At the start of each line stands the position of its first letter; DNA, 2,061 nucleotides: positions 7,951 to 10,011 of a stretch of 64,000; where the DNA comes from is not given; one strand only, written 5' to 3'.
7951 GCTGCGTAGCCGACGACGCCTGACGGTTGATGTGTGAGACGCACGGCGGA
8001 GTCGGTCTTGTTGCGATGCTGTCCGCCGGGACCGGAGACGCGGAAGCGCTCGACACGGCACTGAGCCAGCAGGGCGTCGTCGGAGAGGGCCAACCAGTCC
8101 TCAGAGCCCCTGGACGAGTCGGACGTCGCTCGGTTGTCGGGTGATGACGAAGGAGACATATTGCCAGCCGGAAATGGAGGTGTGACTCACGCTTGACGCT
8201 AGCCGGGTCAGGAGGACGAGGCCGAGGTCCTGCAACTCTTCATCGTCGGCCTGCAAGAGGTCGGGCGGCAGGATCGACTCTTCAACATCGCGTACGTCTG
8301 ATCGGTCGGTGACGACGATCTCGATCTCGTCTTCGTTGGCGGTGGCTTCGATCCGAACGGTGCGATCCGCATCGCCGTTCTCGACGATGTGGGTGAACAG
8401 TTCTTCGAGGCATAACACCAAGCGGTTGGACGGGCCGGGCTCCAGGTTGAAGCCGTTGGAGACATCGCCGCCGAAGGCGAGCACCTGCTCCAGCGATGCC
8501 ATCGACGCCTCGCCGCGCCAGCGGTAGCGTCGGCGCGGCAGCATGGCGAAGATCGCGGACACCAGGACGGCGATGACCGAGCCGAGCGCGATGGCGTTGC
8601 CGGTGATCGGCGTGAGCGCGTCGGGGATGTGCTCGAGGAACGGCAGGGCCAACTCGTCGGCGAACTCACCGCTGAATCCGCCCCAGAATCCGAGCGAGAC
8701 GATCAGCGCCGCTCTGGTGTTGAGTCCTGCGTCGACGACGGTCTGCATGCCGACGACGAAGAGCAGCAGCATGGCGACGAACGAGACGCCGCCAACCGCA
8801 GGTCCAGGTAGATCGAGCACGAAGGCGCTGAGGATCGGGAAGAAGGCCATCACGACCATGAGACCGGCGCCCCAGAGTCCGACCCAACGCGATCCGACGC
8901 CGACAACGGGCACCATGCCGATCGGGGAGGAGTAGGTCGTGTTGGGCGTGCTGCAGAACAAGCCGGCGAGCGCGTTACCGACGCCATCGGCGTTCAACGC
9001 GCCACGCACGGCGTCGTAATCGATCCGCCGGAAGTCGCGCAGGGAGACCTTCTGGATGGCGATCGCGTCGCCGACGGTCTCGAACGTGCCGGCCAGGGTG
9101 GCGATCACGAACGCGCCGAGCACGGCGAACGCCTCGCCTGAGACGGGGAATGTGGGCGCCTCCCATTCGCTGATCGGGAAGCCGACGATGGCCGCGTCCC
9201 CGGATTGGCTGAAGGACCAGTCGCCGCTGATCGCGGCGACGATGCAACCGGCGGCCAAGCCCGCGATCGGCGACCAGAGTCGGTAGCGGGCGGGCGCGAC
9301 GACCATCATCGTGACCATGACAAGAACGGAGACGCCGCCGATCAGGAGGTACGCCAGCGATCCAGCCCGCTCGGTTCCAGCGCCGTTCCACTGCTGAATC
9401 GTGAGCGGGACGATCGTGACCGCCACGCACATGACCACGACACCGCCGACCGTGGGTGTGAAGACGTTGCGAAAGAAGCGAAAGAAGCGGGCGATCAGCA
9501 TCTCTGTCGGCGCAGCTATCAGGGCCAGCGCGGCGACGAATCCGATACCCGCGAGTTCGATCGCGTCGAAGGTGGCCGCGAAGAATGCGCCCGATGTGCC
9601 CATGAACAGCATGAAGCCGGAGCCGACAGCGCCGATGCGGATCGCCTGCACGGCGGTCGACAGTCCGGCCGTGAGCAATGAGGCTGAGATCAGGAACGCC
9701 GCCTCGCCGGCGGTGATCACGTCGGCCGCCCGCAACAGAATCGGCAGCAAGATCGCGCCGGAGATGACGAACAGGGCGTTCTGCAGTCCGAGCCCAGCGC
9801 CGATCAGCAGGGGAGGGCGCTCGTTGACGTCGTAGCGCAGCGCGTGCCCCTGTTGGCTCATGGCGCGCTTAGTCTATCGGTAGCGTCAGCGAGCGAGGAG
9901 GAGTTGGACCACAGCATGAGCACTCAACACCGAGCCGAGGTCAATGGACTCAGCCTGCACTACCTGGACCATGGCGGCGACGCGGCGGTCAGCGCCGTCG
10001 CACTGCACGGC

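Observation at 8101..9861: NCS2 nucleobase permease fused to an anti-sigma-factor-like GHKL domain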

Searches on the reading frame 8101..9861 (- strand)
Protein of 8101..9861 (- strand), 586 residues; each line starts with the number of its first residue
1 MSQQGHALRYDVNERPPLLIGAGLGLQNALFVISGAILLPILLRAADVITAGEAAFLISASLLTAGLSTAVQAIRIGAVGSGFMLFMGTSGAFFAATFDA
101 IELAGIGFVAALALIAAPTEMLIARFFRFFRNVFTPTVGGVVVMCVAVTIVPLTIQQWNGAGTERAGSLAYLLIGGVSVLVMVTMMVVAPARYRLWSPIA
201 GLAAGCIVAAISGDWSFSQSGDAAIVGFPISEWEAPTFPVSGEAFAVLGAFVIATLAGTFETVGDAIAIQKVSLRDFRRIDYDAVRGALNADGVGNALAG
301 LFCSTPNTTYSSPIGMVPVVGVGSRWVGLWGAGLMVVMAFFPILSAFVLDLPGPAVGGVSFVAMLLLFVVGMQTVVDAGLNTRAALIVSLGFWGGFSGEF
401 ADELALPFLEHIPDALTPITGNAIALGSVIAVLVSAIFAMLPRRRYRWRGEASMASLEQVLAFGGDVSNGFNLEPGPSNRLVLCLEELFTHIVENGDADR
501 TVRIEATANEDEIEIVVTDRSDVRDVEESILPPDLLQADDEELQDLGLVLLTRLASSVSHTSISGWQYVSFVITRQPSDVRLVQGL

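Call 3: search_protein_families(library=pfam, proteins=[window:8101-9861:-], max_evalue=10)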
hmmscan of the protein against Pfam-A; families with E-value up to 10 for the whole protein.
window:8101-9861:- (586 aa): 3 families
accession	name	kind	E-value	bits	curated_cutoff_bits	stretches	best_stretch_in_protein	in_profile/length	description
PF00860.26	Xan_ur_permease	-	1.1e-43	149.8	27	1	24-390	6-375/389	Permease family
PF13581.12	HATPase_c_2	-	7.7e-10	39.3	27.4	1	452-560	3-114/127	Histidine kinase-like ATPase domain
PF02518.31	HATPase_c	-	0.15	13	26.4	1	478-521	3-46/111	Histidine kinase-, DNA gyrase B-, and HSP90-like ATPase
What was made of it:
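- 8542..9792 (-): Transmembrane transporter body (residues 24-440), 14 TM helices, 7+7 elevator fold. Pfam PF00860 E=1.1e-43 (call 3).
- On NCS2/NAT (SLC23) transporter family: 149.8 bits against a cutoff of 27, E=1.1e-43, residues 24-390 (call 3).
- The Pfam HATPase_c_2 hit is above threshold (call 3).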

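Call 4: search_protein_families(library=ncbifam, proteins=[window:8101-9861:-], max_evalue=10)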
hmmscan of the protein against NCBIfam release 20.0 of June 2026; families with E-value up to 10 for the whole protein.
window:8101-9861:- (586 aa): 10 families
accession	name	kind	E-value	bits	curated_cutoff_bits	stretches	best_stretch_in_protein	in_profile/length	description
TIGR03173.1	pbuX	subfamily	4.7e-62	210.1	414.15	1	24-438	1-406/407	xanthine permease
TIGR00801.1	ncs2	superfamily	2.3e-49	168.5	291.8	1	17-437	3-415/415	NCS2 family nucleobase:cation symporter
NF007995.0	PRK10720.1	equivalog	3.4e-13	49.2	477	1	10-381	6-359/429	uracil permease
NF037981.1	NCS2_1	subfamily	1.8e-11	43.5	40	1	25-434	7-417/419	purine/pyrimidine permease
NF008502.0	PRK11412.1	equivalog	1.3e-08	34.4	370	1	25-437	14-426/433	uracil/xanthine transporter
TIGR03616.1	RutG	equivalog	3.2e-06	26.1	758.65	1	12-379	23-376/429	pyrimidine utilization transport protein G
NF041045.1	RsbA_anti_sig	subfamily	0.031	13.5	210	1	449-560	184-288/303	anti-sigma factor RsbA family regulatory protein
TIGR01924.1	rsbW_low_gc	equivalog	0.1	12.1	155.05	1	496-565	61-134/159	anti-sigma B factor RsbW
TIGR01925.2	spIIAB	equivalog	0.11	12.5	135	1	497-562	57-122/137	anti-sigma F factor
NF038051.2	MamC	equivalog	7.1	7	100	1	23-90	11-78/97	magnetosome protein MamC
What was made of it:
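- On NCS2/NAT (SLC23) transporter family: Only the generic NCS2_1 model passes, 43.5 against 40 (call 4).
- Closest known: UapA / XanQ / UraA / SVCT1. Different: Scores fall below the NCBIfam pbuX, ncs2 and uracil-permease cutoffs, and only the generic NF037981 model passes (43.5 against 40; call 4).
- Closest known: RsbW / SpoIIAB. Different: Scores are far below the equivalog cutoffs (call 4).
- Weak hits to the RsbW and SpoIIAB equivalog models have E=0.01-0.1 (call 4).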

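Call 5: find_homologous_proteins(query=window:8101-9861:-, max_evalue=0.00001)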
Query window:8101-9861:- (586 aa): 510 proteins with E <= 0.00001 among 8000 candidates; the best 120 are listed.
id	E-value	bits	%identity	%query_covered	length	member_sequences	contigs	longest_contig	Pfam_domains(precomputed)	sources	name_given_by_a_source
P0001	0.0e+0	1241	99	100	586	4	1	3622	PF13581.13,PF00860.27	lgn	-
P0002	0.0e+0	1177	92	100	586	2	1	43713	PF13581.13,PF00860.27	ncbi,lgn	-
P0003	0.0e+0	1115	86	100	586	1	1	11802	PF13581.13,PF00860.27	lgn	-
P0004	0.0e+0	1112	86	100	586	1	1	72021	PF13581.13,PF00860.27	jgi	jgi:NCS2 family nucleobase:cation symporter-2/xanthine permease XanP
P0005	0.0e+0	1105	86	100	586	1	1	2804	PF13581.13,PF00860.27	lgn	-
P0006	0.0e+0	1104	86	100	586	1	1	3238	PF13581.13,PF00860.27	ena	-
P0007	0.0e+0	1104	86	99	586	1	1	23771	PF13581.13,PF00860.27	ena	-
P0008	0.0e+0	1099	86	99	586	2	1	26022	PF13581.13,PF00860.27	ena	-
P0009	0.0e+0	1098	86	100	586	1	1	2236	PF13581.13,PF00860.27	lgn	-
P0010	0.0e+0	1097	85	100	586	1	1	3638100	PF13581.13,PF00860.27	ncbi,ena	-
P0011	0.0e+0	1095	85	100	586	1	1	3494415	PF13581.13,PF00860.27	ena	-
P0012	0.0e+0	1093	85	100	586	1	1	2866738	PF13581.13,PF00860.27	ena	-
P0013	0.0e+0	1090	85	100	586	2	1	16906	PF13581.13,PF00860.27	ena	-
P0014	0.0e+0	1088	84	100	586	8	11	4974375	PF13581.13,PF00860.27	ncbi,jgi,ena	-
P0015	0.0e+0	1086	84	100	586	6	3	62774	PF13581.13,PF00860.27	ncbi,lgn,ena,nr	ncbi:MAG: purine/pyrimidine permease [Chloroflexi bacterium]|nr:purine/pyrimidine permease [Chlorofl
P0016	0.0e+0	1085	84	100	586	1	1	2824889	PF13581.13,PF00860.27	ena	-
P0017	0.0e+0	1084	84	100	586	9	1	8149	PF13581.13,PF00860.27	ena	-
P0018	0.0e+0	1072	83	100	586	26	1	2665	PF13581.13,PF00860.27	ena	-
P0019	0.0e+0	1066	83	100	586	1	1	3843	PF13581.13,PF00860.27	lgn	-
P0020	0.0e+0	1010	79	100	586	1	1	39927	PF13581.13,PF00860.27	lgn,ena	-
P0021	1.2e-273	927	73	98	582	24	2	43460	PF13581.13,PF00860.27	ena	-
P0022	1.1e-270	917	71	99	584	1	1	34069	PF00860.27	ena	-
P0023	2.3e-269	913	73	99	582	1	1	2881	PF13581.13,PF00860.27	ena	-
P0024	1.9e-259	880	70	100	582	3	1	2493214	PF13581.13,PF00860.27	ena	-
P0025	5.7e-250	849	68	98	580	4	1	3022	PF13581.13,PF00860.27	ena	-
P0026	2.3e-249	847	67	98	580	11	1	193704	PF13581.13,PF00860.27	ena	-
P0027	2.7e-247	840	66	98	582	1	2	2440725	PF13581.13,PF00860.27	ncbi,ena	-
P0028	2.2e-241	821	64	98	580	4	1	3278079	PF13581.13,PF00860.27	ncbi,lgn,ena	-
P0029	4.2e-241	820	65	98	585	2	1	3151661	PF13581.13,PF00860.27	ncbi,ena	-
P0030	6.4e-238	809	64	98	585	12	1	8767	PF13581.13,PF00860.27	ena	-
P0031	9.9e-237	805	64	98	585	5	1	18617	PF13581.13,PF00860.27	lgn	-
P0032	3.5e-236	803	64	98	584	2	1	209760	PF13581.13,PF00860.27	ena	-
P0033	2.4e-235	801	64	99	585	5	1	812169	PF13581.13,PF00860.27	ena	-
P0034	9.2e-234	795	64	98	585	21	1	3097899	PF13581.13,PF00860.27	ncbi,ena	-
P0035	3.6e-232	790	63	98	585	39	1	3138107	PF13581.13,PF00860.27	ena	-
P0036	5.6e-219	747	60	99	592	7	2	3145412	PF13581.13,PF00860.27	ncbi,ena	-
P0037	2.4e-195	669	56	98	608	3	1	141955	PF13581.13,PF00860.27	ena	-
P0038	5.0e-187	641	70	73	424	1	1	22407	PF00860.27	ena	-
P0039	1.4e-183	630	84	57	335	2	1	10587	PF13581.13,PF00860.27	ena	-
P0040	3.0e-144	500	46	99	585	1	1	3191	PF13581.13,PF00860.27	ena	-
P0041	6.9e-141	489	44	98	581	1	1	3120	PF13581.13,PF00860.27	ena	-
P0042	1.6e-140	488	43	99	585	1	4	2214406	PF13581.13,PF00860.27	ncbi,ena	-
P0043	1.7e-140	488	43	98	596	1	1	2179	PF13581.13,PF00860.27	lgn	-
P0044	8.9e-140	485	60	63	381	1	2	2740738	PF13581.13,PF00860.27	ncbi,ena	-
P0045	9.3e-140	485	45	97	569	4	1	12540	PF13581.13,PF00860.27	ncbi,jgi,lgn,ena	-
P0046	4.0e-139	483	43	99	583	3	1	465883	PF13581.13,PF00860.27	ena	-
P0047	1.0e-138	482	44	98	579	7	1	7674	PF13581.13,PF00860.27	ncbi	-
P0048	2.1e-138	481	43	99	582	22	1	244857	PF13581.13,PF00860.27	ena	-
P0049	2.8e-138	480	42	99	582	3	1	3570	PF13581.13,PF00860.27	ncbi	-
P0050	3.5e-138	480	43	99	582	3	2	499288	PF13581.13,PF00860.27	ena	-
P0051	3.9e-136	473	42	99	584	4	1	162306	PF13581.13,PF00860.27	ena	-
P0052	7.7e-131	456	43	92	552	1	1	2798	PF13581.13,PF00860.27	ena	-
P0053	1.1e-121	425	44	85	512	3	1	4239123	PF00860.27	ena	-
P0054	3.6e-113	397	39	97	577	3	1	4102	PF13581.13,PF00860.27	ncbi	-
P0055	8.6e-110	386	44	78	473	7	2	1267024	PF13581.13,PF00860.27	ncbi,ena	-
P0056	4.1e-107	377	44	80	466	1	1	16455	PF13581.13,PF00860.27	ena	-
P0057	4.8e-98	347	36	97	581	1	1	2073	PF13581.13,PF00860.27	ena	-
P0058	3.7e-97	344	46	66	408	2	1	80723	PF00860.27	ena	-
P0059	6.0e-96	340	31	99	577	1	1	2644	PF00860.27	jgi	jgi:xanthine permease XanP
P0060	5.4e-94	334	35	98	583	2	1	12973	PF00860.27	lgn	-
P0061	5.0e-92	328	34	98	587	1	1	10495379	PF13581.13,PF00860.27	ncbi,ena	-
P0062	6.4e-91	324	35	98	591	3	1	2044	PF13581.13,PF00860.27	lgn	-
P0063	1.3e-85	306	33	97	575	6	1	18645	PF00860.27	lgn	-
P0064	1.4e-85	306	34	98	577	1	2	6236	PF13581.13,PF00860.27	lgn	-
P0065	2.2e-84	302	32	97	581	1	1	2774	PF00860.27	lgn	-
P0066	5.4e-84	301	33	97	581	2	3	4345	PF00860.27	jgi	jgi:NCS2 family nucleobase:cation symporter-2/xanthine permease XanP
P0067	6.8e-84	301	32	97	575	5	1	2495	PF00860.27,PF00916.27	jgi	jgi:NCS2 family nucleobase:cation symporter-2/xanthine permease XanP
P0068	1.1e-83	300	33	98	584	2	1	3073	PF00860.27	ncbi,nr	ncbi:MAG: solute carrier family 23 protein [Thermoanaerobaculia bacterium]|nr:solute carrier family 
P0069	2.2e-83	299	35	95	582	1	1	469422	PF00860.27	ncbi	-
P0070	5.9e-83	298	35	97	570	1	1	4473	PF00860.27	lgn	-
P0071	2.2e-82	296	33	98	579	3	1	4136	PF00860.27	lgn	-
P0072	4.2e-82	295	35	95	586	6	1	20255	PF00860.27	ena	-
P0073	8.4e-82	294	35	95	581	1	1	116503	PF00860.27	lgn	-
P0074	9.7e-82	294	35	96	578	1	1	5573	PF00860.27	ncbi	-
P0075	1.5e-81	293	32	98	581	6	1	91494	PF00860.27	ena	-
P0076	3.1e-81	292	34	95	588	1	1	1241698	PF00860.27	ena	-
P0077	3.5e-81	292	34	98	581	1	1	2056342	PF00860.27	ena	-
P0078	4.6e-81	291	34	99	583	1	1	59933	PF00860.27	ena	-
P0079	5.8e-81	291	34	99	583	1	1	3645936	PF00860.27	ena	-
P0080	6.6e-81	291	33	98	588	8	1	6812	PF00860.27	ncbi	-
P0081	1.0e-80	290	32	97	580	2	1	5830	PF00860.27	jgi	jgi:NCS2 family nucleobase:cation symporter-2/xanthine permease XanP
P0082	1.1e-80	290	34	95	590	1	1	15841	PF00860.27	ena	-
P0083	1.2e-80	290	31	98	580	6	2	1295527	PF00860.27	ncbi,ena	-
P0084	1.5e-80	290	35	95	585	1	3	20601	PF00860.27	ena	-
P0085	1.5e-80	290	37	82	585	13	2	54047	PF00860.27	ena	-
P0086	1.9e-80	289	34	95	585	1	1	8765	PF00860.27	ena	-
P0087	2.0e-80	289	35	95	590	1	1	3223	PF00860.27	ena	-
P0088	2.0e-80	289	34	98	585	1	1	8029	PF00860.27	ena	-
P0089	2.1e-80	289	34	95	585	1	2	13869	PF00860.27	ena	-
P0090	2.6e-80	289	35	95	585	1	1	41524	PF00860.27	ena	-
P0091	2.7e-80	289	34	98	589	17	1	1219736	PF00860.27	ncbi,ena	-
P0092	3.5e-80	288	34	95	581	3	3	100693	PF00860.27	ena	-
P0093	3.6e-80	288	35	95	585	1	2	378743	PF00860.27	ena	-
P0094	3.9e-80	288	33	97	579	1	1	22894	PF00860.27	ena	-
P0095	4.3e-80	288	35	95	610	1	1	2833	PF00860.27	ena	-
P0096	4.6e-80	288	34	98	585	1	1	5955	PF00860.27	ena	-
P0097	4.7e-80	288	35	98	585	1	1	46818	PF00860.27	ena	-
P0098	5.1e-80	288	34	95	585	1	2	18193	PF00860.27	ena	-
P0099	5.2e-80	288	35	95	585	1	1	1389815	PF00860.27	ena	-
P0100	6.4e-80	288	34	95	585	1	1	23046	PF00860.27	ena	-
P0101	6.8e-80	287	33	97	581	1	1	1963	PF13581.13,PF00860.27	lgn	-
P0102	8.2e-80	287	34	95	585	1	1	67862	PF00860.27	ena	-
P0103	8.4e-80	287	33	98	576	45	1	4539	PF00860.27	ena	-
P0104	1.1e-79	287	34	98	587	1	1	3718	PF00860.27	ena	-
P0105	1.4e-79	286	32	98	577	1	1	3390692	PF00860.27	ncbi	-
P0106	1.8e-79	286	34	95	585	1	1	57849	PF00860.27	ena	-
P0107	2.3e-79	286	32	98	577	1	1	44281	PF00860.27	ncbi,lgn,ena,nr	ncbi:MAG: hypothetical protein F4X57_00785 [Chloroflexi bacterium]|nr:hypothetical protein [Chlorofl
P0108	2.5e-79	286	34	95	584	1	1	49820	PF00860.27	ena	-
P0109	2.8e-79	285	34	95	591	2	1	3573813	PF00860.27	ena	-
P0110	3.2e-79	285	34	95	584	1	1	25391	PF00860.27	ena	-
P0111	4.0e-79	285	34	96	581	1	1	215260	PF00860.27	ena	-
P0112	5.1e-79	285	33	97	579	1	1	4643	PF00860.27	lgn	-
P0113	5.5e-79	284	34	97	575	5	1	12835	PF00860.27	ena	-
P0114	6.2e-79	284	33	97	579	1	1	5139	PF00860.27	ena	-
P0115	7.2e-79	284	33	98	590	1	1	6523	PF00860.27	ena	-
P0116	7.5e-79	284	32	98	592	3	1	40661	PF00860.27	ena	-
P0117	7.9e-79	284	33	98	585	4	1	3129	PF13581.13,PF00860.27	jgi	-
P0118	8.0e-79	284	34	95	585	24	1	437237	PF00860.27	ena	-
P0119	8.0e-79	284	34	96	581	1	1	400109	PF00860.27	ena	-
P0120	8.5e-79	284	34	94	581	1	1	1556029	PF00860.27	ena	-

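Call 8: find_encoding_contigs(protein=window:8101-9861:-, flank=10000, max_places=4)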
Protein window:8101-9861:- (586 aa): 4 contigs read that carry it; 4 places shown.
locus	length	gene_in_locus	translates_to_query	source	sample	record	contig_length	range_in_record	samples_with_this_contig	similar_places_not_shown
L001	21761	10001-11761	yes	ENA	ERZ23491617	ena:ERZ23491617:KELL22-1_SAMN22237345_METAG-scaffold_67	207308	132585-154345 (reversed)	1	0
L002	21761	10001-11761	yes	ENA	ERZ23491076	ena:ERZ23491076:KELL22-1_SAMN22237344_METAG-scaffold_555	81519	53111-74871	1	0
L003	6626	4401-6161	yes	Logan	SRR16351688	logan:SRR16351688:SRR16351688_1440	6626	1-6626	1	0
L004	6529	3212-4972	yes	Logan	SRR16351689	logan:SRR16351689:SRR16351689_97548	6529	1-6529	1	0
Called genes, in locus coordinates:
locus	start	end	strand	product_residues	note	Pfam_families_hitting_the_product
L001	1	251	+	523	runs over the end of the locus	PF00890:FAD_binding_2 (faint), PF14691:Fer4_20, PF00070:Pyr_redox (faint), PF01262:AlaDh_PNT_C (faint), PF01266:DAO (faint), PF03486:HI0933_like (faint), PF07992:Pyr_redox_2, PF13450:NAD_binding_8 (weak), +1 more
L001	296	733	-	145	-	PF00190:Cupin_1, PF07883:Cupin_2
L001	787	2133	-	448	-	PF04151:PPC (weak)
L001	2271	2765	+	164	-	PF00037:Fer4 (weak), PF13237:Fer4_10 (weak), PF14697:Fer4_21, PF12838:Fer4_7, PF13187:Fer4_9 (weak), PF13237:Fer4_10 (weak), PF12838:Fer4_7, PF12838:Fer4_7, +10 more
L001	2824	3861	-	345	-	PF09084:NMT1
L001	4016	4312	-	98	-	-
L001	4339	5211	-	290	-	PF00528:BPD_transp_1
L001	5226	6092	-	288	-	PF00005:ABC_tran, PF13304:AAA_21 (faint)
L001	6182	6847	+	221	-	PF03807:F420_oxidored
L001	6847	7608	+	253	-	PF01996:F420_ligase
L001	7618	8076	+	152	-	PF10604:Polyketide_cyc2 (weak)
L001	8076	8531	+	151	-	PF10604:Polyketide_cyc2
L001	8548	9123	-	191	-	-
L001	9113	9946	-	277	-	PF12146:Hydrolase_4, PF00561:Abhydrolase_1, PF03096:Ndr, PF12697:Abhydrolase_6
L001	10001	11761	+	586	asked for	PF00860:Xan_ur_permease, PF13581:HATPase_c_2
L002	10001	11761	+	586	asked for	PF00860:Xan_ur_permease, PF13581:HATPase_c_2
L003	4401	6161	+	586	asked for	PF00860:Xan_ur_permease, PF13581:HATPase_c_2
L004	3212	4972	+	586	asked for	PF00860:Xan_ur_permease, PF13581:HATPase_c_2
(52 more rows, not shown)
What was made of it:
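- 8101..9861 (-): Complete ORF, 586 aa: NCS2/SLC23-type permease with a C-terminal RsbW-like domain. An identical gene is called on 4 contigs (call 8).
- Checked: An identical 586-aa gene is called on four independent metagenome contigs (call 8).
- The identical fused ORF occurs on four independent contigs (call 8).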

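Call 20: find_encoding_contigs(protein=P0042, flank=8000, max_places=2)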
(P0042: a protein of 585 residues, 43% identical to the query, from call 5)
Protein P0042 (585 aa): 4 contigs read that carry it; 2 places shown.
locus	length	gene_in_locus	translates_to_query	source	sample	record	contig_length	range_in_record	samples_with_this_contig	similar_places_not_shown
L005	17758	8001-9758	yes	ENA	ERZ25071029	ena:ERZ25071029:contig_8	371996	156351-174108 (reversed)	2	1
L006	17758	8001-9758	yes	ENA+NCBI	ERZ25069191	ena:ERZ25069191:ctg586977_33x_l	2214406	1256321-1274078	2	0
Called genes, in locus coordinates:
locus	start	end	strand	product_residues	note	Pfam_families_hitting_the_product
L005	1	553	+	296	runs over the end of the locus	PF02086:MethyltransfD12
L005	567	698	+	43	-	-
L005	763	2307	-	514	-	PF00072:Response_reg, PF01627:Hpt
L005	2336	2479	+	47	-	-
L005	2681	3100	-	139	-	PF13581:HATPase_c_2, PF02518:HATPase_c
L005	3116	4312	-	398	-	PF00072:Response_reg, PF07228:SpoIIE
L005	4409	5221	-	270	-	PF09818:ABC_ATPase (faint), PF00005:ABC_tran, PF02463:SMC_N (weak), PF13175:AAA_15 (faint), PF13304:AAA_21 (faint)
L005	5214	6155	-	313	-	PF02653:BPD_transp_2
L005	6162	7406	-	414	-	PF01740:STAS, PF13466:STAS_2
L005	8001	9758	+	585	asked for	PF00860:Xan_ur_permease, PF13581:HATPase_c_2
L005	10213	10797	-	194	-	PF08819:DUF1802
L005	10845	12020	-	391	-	PF00365:PFK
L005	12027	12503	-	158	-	-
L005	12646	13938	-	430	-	PF00072:Response_reg, PF13690:CheX (weak)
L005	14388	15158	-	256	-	PF13677:MotB_plug, PF00691:OmpA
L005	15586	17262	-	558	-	PF04389:Peptidase_M28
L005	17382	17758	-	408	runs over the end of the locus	PF13243:SQHop_cyclase_C (faint), PF13249:SQHop_cyclase_N (faint)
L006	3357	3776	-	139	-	PF13581:HATPase_c_2, PF02518:HATPase_c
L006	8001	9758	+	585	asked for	PF00860:Xan_ur_permease, PF13581:HATPase_c_2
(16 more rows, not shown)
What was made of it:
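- The L005 cluster already has its own RsbW-like kinase, so that adjacency may be coincidental (call 20).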

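Call 21: find_encoding_contigs(protein=P0061, flank=8000, max_places=2)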
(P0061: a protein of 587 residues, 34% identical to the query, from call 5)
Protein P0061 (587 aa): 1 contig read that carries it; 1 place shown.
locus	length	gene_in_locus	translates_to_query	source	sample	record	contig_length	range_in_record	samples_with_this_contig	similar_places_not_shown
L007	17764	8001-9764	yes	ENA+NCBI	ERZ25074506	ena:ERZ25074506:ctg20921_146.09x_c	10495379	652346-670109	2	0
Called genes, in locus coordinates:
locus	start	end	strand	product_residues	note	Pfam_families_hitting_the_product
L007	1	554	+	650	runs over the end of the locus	PF00932:LTD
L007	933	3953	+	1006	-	PF07494:Reg_prop (faint), PF08450:SGL (faint), PF23748:Beta-prop_LRRK2 (faint), PF07495:Y_Y_Y, PF07730:HisKA_3, PF02518:HATPase_c, PF13581:HATPase_c_2 (weak)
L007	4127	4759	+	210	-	PF00072:Response_reg, PF00196:GerE, PF08281:Sigma70_r4_2 (weak)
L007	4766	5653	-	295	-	PF01261:AP_endonuc_2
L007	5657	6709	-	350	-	PF06439:3keto-disac_hyd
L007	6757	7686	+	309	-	PF00795:CN_hydrolase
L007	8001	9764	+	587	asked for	PF00860:Xan_ur_permease, PF13581:HATPase_c_2 (faint)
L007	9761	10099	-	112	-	PF01740:STAS, PF13466:STAS_2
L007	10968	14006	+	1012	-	-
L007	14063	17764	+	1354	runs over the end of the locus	PF07081:DUF1349 (faint), PF07691:PA14, PF10528:GLEYA (faint), PF07691:PA14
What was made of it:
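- Tried and rejected: Two early examples looked promising (calls 20, 21).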
